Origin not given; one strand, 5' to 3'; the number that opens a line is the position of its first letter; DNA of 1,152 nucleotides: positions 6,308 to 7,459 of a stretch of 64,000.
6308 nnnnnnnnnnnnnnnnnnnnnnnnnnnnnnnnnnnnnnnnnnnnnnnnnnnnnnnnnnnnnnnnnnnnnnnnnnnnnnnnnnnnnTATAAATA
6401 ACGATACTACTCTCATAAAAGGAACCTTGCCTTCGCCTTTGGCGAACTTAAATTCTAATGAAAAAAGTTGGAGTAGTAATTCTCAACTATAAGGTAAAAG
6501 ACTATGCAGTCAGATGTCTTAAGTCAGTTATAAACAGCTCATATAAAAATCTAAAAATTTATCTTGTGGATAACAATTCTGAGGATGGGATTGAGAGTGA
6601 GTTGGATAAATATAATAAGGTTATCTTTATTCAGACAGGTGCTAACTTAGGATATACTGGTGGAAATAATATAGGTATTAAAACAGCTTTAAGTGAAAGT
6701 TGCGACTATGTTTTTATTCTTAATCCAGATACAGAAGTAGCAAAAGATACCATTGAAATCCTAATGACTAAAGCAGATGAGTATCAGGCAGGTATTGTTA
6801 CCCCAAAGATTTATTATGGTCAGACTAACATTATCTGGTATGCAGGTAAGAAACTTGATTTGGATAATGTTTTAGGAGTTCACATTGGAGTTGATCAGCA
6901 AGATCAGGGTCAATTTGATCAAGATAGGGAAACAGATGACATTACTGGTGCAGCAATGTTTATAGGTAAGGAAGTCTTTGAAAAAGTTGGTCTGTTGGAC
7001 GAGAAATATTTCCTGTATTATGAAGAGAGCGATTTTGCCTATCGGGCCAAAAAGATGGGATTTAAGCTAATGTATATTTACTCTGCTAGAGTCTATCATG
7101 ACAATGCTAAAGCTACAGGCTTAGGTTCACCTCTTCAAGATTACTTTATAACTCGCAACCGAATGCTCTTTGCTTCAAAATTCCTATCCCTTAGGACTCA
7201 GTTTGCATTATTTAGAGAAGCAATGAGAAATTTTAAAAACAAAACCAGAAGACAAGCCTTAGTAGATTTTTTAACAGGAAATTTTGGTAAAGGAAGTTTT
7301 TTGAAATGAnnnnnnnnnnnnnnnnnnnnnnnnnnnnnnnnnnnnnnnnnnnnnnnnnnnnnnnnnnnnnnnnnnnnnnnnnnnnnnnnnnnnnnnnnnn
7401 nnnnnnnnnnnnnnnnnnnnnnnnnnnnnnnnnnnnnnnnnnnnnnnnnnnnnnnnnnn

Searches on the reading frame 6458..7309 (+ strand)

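Call 38: search_protein_families(library=pfam, proteins=[window:6458-7309:+], max_evalue=0.00001)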
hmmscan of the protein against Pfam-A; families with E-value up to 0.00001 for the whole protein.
window:6458-7309:+ (283 aa): 2 families
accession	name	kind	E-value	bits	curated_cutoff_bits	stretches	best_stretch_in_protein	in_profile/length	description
PF00535.33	Glycos_transf_2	-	4.5e-23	82.5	23.3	1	6-177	2-167/168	Glycosyl transferase family 2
PF13641.12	Glyco_tranf_2_3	-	2.4e-10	41.3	27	1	4-219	3-216/230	Glycosyltransferase like family 2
